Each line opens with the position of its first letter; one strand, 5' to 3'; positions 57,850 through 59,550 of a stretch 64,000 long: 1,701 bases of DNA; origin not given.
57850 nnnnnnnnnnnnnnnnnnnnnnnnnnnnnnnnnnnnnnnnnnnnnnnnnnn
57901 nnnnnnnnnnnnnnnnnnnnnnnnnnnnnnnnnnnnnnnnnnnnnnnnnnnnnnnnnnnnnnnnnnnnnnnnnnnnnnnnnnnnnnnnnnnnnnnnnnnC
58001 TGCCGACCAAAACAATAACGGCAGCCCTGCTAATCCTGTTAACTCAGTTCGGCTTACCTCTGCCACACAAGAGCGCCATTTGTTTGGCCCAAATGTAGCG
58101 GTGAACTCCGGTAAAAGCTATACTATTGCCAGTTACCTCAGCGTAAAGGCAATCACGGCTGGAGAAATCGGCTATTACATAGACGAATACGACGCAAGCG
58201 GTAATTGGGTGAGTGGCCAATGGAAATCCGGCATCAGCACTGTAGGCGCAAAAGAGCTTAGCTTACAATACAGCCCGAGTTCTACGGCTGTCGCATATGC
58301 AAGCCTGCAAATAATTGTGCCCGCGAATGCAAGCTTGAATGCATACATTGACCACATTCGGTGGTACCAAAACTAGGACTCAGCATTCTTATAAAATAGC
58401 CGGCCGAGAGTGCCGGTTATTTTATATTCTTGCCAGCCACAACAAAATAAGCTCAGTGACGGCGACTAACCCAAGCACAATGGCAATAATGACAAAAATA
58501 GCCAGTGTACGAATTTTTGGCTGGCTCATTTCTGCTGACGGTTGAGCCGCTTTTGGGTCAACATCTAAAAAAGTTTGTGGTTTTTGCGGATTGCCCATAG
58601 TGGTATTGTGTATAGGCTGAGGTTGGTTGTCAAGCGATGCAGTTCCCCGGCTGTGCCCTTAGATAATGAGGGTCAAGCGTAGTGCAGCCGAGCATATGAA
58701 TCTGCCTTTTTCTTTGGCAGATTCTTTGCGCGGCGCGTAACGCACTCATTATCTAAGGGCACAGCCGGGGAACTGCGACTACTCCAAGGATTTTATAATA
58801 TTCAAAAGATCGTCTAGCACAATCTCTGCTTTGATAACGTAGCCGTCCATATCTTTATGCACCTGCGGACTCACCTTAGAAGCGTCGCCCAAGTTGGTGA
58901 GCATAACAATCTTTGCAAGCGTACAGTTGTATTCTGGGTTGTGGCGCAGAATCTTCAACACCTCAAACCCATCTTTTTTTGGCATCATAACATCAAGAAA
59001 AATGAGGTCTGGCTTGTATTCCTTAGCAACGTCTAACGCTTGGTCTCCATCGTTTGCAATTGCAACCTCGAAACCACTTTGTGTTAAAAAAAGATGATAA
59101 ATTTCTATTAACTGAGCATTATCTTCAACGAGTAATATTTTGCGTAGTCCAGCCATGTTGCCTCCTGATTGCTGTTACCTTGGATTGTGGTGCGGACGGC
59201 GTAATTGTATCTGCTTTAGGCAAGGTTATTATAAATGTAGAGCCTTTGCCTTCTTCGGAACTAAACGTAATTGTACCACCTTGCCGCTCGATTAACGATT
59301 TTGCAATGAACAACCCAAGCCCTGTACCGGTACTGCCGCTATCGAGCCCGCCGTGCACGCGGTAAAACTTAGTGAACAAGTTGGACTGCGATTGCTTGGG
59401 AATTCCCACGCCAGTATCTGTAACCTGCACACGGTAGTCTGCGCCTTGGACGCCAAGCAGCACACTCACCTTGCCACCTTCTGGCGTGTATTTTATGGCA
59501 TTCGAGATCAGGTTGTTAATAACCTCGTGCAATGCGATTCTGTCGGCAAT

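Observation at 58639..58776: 138-nt element closed by a perfect 32-bp inverted repeat with an inner hairpin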

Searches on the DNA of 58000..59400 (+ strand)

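Call 5: search_rna_families(source=window, start=58000, end=59400, threshold=evalue, max_evalue=10)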
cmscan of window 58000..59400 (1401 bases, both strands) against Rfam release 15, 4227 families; matches with E-value up to 10: 9.
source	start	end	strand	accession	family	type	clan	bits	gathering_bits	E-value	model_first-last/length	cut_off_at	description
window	58371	58428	+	RF02064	STnc370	Gene; sRNA;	-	26.8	54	0.57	1-71/71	no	Enterobacterial sRNA STnc370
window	58346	58426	+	RF00506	Thr_leader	Cis-reg; leader;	-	20.8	55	0.45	1-118/118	no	Threonine operon leader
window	58388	58451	-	RF02074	STnc240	Gene; sRNA;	-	20.6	55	4.5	1-77/77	no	Enterobacterial sRNA STnc240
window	58481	58505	+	RF01420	snoR113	Gene; snRNA; snoRNA; CD-box;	-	19.9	47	0.29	1-103/103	no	Small nucleolar RNA snoR113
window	58357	58428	+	RF02074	STnc240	Gene; sRNA;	-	19.3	55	8.5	1-77/77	no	Enterobacterial sRNA STnc240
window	58252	58306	-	RF01803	GABA3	Cis-reg;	-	15.7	57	4.8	1-54/54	no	Editing element of GABA-3 exon 9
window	58933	58967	+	RF02263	MAT2A_D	Cis-reg;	-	14.8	32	7.5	1-41/41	no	MAT2A 3'UTR stem loop D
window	58832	58911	-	RF02213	ZFAT-AS1_3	Gene; lncRNA;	-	14.4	70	2.9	1-80/80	no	ZFAT antisense RNA 1 conserved region 3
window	59001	59057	-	RF01142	sR19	Gene; snRNA; snoRNA; CD-box;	-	12.2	45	5.6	1-63/63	no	Small nucleolar RNA sR19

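Call 26: search_dna_similar(query=window:58600-58800:+, collection=plasmids, mode=distant, max_evalue=1)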
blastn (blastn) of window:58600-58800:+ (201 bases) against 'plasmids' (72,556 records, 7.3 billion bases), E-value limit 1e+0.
No match.

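Call 27: search_dna_similar(query=window:58600-58800:+, collection=phages, mode=distant, max_evalue=1)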
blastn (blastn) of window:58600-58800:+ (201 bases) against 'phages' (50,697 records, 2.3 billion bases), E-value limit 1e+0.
No match.

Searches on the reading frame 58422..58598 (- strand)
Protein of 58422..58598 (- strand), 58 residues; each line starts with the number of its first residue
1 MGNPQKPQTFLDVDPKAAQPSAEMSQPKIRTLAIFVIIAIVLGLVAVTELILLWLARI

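Call 9: search_protein_families(library=pfam, proteins=[window:58422-58598:-])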
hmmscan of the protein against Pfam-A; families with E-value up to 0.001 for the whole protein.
window:58422-58598:- (58 aa): 0 families

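Call 12: find_encoding_contigs(protein=window:58422-58598:-, flank=6000, max_places=10)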
Protein window:58422-58598:- (58 aa): no gene with exactly this product is on record in the collection.

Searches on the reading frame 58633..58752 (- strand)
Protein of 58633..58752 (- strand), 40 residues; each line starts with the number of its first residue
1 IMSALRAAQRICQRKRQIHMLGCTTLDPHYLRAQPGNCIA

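Call 62: find_homologous_proteins(query=window:58633-58752:-, max_evalue=10)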
Query seq(40 aa): no candidate shares three 5-residue words with the query. No homologue found.

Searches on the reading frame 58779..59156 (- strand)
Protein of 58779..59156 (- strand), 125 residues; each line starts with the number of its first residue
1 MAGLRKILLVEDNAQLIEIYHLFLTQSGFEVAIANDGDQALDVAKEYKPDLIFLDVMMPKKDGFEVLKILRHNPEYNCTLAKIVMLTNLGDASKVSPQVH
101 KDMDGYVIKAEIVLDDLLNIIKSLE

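Call 9: search_protein_families(library=pfam, proteins=[window:58779-59156:-])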
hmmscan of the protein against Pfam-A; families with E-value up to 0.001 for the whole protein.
window:58779-59156:- (125 aa): 1 family
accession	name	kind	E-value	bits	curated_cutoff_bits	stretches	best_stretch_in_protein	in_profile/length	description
PF00072.30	Response_reg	-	3.7e-21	75.8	30.2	1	7-119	1-108/111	Response regulator receiver domain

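Call 11: find_encoding_contigs(protein=window:58779-59156:-, flank=6000, max_places=10)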
Protein window:58779-59156:- (125 aa): no gene with exactly this product is on record in the collection.

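Call 67: list_cluster_members(proteins=[P0001, window:58779-59156:-, window:58422-58598:-, window:58633-58749:-, window:61348-62556:-, window:56529-58376:+])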
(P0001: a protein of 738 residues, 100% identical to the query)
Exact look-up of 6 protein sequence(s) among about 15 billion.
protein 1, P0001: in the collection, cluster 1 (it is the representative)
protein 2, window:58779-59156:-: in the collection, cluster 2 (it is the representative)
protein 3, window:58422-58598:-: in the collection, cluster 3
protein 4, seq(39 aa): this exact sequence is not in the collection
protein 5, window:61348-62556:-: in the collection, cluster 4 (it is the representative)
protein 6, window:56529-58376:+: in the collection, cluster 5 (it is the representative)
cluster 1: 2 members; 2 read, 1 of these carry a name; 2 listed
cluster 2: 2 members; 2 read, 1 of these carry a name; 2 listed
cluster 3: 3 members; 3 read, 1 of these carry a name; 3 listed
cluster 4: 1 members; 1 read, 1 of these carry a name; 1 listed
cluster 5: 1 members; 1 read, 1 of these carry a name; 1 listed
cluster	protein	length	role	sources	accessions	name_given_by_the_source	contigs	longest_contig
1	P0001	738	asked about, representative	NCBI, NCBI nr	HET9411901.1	MAG TPA: ATP-binding protein [Candidatus Saccharimonadales bacterium] | ATP-binding protein [Candidatus Saccharimonadales bacterium]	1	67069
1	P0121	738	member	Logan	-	-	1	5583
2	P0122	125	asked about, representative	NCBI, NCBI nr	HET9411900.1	MAG TPA: response regulator [Candidatus Saccharimonadales bacterium] | response regulator [Candidatus Saccharimonadales bacterium]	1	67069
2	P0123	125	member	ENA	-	-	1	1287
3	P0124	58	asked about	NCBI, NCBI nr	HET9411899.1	MAG TPA: hypothetical protein VFO38_03565 [Candidatus Saccharimonadales bacterium] | hypothetical protein [Candidatus Saccharimonadales bacterium]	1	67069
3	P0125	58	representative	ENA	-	-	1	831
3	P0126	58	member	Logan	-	-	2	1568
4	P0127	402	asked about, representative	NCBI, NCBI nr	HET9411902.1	MAG TPA: penicillin-binding protein activator [Candidatus Saccharimonadales bacterium] | penicillin-binding protein activator [Candidatus Saccharimonadales bacterium]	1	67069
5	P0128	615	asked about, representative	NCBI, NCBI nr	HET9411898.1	MAG TPA: polysaccharide deacetylase family protein [Candidatus Saccharimonadales ... | polysaccharide deacetylase family protein [Candidatus Saccharimonadales bacterium]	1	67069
